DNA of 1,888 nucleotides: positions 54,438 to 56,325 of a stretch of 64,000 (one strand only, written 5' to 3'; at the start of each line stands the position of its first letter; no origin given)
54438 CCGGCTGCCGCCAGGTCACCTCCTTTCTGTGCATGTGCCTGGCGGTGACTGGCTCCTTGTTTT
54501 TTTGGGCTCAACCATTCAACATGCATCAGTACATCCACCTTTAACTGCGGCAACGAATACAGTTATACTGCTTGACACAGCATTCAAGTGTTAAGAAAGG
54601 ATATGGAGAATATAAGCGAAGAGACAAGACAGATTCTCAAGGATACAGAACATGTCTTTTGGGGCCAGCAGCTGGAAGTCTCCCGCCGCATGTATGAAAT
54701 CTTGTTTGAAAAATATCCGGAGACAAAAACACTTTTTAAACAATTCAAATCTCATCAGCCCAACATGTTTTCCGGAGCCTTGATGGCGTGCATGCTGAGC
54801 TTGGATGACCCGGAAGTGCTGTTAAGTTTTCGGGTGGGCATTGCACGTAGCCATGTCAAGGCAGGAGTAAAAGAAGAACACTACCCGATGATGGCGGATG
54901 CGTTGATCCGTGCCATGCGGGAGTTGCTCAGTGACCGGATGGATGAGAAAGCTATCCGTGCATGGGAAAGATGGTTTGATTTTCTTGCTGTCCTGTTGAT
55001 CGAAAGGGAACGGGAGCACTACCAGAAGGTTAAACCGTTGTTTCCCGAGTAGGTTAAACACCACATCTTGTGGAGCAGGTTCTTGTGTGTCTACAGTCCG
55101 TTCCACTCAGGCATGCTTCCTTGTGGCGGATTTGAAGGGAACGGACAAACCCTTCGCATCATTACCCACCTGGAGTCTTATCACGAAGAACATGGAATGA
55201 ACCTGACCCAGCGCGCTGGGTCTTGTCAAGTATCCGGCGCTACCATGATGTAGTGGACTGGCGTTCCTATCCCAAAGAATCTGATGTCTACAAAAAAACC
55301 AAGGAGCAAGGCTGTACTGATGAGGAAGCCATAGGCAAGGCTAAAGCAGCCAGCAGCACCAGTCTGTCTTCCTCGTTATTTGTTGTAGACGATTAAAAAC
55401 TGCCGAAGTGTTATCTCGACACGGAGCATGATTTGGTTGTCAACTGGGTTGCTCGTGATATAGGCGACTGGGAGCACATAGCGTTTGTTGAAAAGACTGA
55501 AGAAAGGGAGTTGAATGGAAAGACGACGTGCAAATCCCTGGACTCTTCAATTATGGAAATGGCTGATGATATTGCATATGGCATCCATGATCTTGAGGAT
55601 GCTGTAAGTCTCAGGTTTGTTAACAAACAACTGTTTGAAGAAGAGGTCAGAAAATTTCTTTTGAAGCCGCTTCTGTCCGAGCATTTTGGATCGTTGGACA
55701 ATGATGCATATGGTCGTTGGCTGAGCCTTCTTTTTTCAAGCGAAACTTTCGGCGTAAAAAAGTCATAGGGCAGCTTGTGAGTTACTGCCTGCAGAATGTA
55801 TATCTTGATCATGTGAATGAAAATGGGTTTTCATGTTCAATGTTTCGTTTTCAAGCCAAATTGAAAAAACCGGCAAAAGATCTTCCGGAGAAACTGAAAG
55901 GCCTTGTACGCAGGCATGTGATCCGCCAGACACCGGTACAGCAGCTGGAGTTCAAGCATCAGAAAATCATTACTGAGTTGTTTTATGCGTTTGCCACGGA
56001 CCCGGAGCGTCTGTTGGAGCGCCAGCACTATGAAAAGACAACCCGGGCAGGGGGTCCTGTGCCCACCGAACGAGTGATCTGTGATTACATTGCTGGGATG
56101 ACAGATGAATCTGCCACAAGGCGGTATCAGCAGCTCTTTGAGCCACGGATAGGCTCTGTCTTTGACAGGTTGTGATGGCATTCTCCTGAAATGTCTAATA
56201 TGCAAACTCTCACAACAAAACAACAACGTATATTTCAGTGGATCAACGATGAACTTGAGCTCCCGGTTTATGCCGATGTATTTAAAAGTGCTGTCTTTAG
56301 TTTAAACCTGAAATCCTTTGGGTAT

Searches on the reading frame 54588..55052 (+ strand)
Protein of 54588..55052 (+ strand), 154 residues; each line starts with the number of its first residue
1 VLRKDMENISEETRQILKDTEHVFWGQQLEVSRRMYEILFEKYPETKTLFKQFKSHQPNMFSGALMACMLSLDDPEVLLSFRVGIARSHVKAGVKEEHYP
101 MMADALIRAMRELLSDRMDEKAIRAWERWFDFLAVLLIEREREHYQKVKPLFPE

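Call 56: search_protein_families(library=pfam, proteins=[window:54588-55052:+], max_evalue=0.001)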
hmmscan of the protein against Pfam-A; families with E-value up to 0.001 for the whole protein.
window:54588-55052:+ (154 aa): 1 family
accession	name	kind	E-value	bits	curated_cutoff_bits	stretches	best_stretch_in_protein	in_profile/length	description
PF00042.28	Globin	-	5.3e-12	46.7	22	1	34-132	2-112/117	Globin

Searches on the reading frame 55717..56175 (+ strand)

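Call 56: search_protein_families(library=pfam, proteins=[window:55717-56175:+], max_evalue=0.001)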
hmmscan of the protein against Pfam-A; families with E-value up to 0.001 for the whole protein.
window:55717-56175:+ (152 aa): 1 family
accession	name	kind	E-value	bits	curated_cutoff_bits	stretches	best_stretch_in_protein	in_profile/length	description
PF13286.11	HD_assoc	-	1.2e-22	80.6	22.2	1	54-139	8-91/91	Phosphohydrolase-associated domain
